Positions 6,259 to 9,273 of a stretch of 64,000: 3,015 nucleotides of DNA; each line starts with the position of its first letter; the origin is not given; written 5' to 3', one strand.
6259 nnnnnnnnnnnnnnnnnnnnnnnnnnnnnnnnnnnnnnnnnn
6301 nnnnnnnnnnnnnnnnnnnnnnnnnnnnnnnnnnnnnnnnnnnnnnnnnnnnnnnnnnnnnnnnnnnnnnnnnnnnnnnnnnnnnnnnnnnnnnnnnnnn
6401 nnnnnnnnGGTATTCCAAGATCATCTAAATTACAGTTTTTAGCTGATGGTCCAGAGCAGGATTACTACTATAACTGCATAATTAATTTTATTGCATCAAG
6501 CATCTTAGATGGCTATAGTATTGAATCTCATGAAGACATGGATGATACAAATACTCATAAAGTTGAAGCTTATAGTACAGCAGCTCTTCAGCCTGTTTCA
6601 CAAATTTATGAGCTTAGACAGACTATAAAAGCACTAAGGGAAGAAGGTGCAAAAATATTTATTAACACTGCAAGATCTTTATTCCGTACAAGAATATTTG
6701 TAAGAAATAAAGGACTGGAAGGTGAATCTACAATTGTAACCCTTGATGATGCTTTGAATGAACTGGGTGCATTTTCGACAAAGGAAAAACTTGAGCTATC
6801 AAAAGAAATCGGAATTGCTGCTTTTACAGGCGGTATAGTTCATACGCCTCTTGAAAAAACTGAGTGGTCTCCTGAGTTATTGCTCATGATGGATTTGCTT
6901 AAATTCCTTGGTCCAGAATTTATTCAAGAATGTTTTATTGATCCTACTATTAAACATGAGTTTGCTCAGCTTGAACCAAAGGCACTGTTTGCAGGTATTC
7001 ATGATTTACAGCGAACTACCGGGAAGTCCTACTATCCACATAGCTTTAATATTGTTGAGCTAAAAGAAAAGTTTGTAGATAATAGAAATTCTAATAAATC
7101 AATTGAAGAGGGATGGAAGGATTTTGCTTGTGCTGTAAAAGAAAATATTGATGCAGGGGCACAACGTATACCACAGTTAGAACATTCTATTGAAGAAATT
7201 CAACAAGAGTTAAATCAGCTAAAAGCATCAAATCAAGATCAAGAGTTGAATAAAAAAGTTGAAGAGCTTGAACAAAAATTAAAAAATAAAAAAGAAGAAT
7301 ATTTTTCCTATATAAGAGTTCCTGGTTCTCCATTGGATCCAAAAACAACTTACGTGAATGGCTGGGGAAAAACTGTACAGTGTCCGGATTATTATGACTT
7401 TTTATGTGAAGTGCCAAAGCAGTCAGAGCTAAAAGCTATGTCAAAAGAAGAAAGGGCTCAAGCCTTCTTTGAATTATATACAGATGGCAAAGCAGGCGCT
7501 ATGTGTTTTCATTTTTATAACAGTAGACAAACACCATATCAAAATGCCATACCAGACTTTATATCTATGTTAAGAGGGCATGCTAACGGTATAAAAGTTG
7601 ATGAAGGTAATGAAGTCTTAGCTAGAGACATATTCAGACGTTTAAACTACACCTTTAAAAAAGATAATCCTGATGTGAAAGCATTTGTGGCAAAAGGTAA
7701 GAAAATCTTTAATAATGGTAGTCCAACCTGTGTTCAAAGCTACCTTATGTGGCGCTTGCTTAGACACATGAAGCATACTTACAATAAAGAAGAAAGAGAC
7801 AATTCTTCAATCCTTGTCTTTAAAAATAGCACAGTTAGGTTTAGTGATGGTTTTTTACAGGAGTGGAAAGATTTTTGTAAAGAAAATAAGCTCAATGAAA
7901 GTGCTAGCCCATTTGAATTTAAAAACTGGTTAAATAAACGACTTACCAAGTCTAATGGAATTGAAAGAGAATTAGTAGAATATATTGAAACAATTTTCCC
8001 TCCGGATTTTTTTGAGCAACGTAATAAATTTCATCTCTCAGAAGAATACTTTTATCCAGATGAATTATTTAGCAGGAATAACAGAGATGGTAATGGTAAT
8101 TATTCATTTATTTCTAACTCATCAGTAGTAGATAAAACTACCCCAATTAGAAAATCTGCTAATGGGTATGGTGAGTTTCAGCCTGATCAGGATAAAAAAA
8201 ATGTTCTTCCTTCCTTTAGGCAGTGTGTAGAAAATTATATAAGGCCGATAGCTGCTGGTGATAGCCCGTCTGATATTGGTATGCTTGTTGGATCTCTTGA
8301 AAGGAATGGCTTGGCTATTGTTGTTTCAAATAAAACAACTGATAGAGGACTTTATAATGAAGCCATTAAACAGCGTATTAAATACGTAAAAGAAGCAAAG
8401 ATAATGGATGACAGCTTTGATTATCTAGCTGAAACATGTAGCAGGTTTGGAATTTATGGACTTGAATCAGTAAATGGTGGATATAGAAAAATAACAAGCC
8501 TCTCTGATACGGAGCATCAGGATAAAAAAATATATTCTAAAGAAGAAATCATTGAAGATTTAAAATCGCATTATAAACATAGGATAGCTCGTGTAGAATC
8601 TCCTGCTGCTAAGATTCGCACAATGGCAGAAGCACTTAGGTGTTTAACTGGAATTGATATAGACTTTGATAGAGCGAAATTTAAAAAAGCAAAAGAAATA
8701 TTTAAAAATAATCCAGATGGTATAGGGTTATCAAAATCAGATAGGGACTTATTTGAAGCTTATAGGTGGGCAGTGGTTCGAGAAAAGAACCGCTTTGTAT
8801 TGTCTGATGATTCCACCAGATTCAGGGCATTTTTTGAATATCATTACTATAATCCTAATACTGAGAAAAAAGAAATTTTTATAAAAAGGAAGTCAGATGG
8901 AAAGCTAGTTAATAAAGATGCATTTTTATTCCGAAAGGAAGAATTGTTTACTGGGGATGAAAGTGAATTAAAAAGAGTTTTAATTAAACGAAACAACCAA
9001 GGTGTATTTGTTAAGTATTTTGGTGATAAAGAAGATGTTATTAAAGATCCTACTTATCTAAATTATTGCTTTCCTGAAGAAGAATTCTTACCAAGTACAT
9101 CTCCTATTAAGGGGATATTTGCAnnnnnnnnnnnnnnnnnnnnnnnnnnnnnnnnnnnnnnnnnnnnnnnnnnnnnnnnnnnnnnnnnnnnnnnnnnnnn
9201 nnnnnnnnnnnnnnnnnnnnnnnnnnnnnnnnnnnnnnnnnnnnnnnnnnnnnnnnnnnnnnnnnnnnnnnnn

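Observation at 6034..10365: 1443-aa orphan protein with coiled coil, HAD-like motif and glycine-zipper C-terminus: candidate secreted effector or pore-former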

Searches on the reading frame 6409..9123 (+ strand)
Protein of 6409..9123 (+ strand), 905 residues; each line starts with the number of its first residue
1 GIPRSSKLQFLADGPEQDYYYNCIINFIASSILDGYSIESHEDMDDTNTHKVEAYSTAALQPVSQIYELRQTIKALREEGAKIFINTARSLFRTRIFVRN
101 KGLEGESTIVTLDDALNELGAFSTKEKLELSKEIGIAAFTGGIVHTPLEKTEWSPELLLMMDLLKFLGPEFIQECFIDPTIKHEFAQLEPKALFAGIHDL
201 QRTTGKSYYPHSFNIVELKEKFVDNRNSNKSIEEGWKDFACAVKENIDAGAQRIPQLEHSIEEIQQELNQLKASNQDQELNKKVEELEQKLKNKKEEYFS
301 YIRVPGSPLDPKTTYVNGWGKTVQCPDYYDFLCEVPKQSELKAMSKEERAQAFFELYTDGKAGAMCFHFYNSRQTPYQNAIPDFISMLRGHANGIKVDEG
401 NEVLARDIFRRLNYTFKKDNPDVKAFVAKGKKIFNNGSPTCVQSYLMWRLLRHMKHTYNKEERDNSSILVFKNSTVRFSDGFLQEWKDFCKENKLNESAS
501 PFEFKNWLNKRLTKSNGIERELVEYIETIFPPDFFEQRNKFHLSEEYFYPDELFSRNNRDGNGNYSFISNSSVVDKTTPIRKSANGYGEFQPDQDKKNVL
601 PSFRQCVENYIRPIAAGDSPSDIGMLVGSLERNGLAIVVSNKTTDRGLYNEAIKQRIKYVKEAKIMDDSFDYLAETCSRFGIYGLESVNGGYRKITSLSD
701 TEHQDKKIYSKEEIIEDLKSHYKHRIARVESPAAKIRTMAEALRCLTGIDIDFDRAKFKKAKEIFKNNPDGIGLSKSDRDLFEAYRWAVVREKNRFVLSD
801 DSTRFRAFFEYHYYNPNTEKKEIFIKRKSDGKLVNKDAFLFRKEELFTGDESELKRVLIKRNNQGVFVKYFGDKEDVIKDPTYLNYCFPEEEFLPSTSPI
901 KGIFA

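Call 55: predict_structure(alignment_id=A6)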
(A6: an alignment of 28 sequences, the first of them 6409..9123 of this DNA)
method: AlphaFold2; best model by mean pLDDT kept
length: 905 residues; sequences in the alignment: 28
mean_pLDDT: 90.3   pTM: 0.90
mean pLDDT of the five models: 90.3, 89.9, 89.1, 88.7, 88.6
residues with pLDDT >= 90: 618; 70-90: 264; 50-70: 21; < 50: 2
segments of 3 or more residues with pLDDT < 50: none
pLDDT, mean of each block of 10 residues (from residue 1): 91 92 95 93 92 78 92 91 94 93 86 91 92 93 94 96 93 95 95 97 95 96 94 97 98 97 93 74 91 95 97 94 96 95 95 97 95 92 93 83 91 94 93 88 93 88 82 82 92 82 92 89 91 80 92 92 88 87 85 87 87 94 93 94 90 90 67 74 88 79 72 96 94 95 93 94 91 91 90 84 93 89 92 90 87 90 95 88 92 89 66
secondary structure, 60 per line:
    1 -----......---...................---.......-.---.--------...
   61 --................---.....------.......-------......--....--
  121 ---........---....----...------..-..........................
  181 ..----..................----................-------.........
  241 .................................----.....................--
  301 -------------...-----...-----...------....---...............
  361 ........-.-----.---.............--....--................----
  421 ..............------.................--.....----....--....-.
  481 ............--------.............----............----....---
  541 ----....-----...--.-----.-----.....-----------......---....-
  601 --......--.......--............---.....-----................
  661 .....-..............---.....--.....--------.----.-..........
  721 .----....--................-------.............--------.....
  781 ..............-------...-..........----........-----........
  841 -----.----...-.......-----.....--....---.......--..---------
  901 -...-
elements in order (helices of 4 or more, strands of 3 or more residues): H6-11 H15-33 E37-43 H63-78 E82-86 E93-99 E107-112 H115-118 H124-131 E135-138 E143-145 H155-182 E187-194 H195-204 H209-224 H232-273 H278-298 E314-316 E322-324 H339-342 H346-358 E359-368 H380-392 E395-398 E401-404 H405-416 H421-434 H441-457 H460-464 E469-472 E475-478 H480-492 H501-513 H518-529 H534-537 H545-548 E554-556 E571-575 E587-592 H596-599 H603-608 E611-617 H620-631 E635-639 H645-665 H667-680 E684-688 E691-695 H711-721 E726-729 H732-747 H755-767 H776-794 E802-804 E806-815 E820-827 E833-835 H836-840 E855-861 E867-871 E874-877 H881-886

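Call 59: fold_search(model_id=the predicted structure, library=pdb)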
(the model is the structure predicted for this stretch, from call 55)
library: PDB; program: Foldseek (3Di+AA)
matches with E <= 10: 307; with E <= 0.001: 0
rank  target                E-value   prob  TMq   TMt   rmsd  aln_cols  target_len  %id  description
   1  2qiz                  4.3e-02  0.11  0.08  0.07  34.0       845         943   10  Structure of the yeast U-box-containing ubiquitin ligase Ufd2p (released 2007-09-18)
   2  3m62_A                9.3e-02  0.11  0.08  0.07  32.0       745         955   10  Crystal structure of Ufd2 in complex with the ubiquitin-like (UBL) domain of Rad23 (released 2010-04-28)
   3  4ofz                  1.7e-01  0.96  0.11  0.23   7.2       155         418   14  Structure of unliganded trehalose-6-phosphate phosphatase from Brugia malayi (released 2014-07-16)
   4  3m63_A                1.9e-01  0.06  0.07  0.07  34.0       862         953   10  Crystal structure of Ufd2 in complex with the ubiquitin-like (UBL) domain of Dsk2 (released 2010-04-28)
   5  2qj0                  2.0e-01  0.06  0.07  0.07  34.3       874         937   10  Structure of the yeast U-box-containing ubiquitin ligase Ufd2p (released 2007-09-18)
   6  9ed4_C                2.9e-01  0.02  0.07  0.06  40.1      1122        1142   10  A composite map of mTORC1-Rag-Ragultor-4EBP1 on membrane (released 2025-09-10)
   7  6rrc_C                3.8e-01  0.28  0.08  0.18  16.7       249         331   11  Crystal structure of the N-terminal region of human cohesin subunit STAG1 in complex with RAD21 peptide (released 2019-06-19)
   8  6wg3_D                4.0e-01  0.09  0.10  0.10  40.6       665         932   11  Cryo-EM structure of human Cohesin-NIPBL-DNA complex (released 2020-05-20)
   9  6azy                  4.0e-01  0.06  0.09  0.10  32.9       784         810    9  Crystal structure of Hsp104 R328M/R757M mutant from Calcarisporiella thermophila (released 2018-10-03)
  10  4pk7_A                4.2e-01  0.09  0.10  0.10  37.8       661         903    9  crystal structure of human Stromal Antigen 2 (SA2) in complex with Sister Chromatid Cohesion protein 1 (Scc1) with bou (released 2014-09-03)
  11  9khs_A                4.6e-01  0.05  0.08  0.08  34.3       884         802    9  Cryo-EM structure of Ufd2/Ubc4-Ub in complex with K29-linked diUb (monomeric conformation) (released 2025-07-30)
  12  9hmv_A                5.8e-01  0.08  0.10  0.09  38.5       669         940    9  Cryo-EM structure of SA2-SCC1 complex at 2.9 angstrom (released 2025-09-03)
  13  7zjs_C                6.3e-01  0.06  0.08  0.08  38.5       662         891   10  Structural basis of centromeric cohesion protection by SGO1 (released 2023-04-26)
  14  4pjw_A                6.9e-01  0.08  0.08  0.08  39.6       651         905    9  crystal structure of human Stromal Antigen 2 (SA2) in complex with Sister Chromatid Cohesion protein 1 (Scc1), with bo (released 2014-08-27)
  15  1pyg_A                7.2e-01  0.02  0.08  0.08  27.4       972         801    9  STRUCTURAL BASIS FOR THE ACTIVATION OF GLYCOGEN PHOSPHORYLASE B BY ADENOSINE MONOPHOSPHATE (released 1994-01-31)
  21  6qj6_A                9.9e-01  0.54  0.08  0.24   7.3       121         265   15  The structure of Trehalose-6-phosphatase from Burkholderia pseudomallei (released 2020-01-15)
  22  6qj6_E                1.0e+00  0.25  0.09  0.25   7.8       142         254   15  The structure of Trehalose-6-phosphatase from Burkholderia pseudomallei (released 2020-01-15)
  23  5dxi_A                1.1e+00  0.33  0.09  0.23   5.8       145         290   16  Structure of C. albicans Trehalose-6-phosphate phosphatase C-terminal domain (released 2016-06-15)
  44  6upb_A                2.4e+00  0.35  0.06  0.21   9.1        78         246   15  Structure of apo trehalose-6-phosphate phosphatase from Salmonella typhimurium (released 2020-08-26)
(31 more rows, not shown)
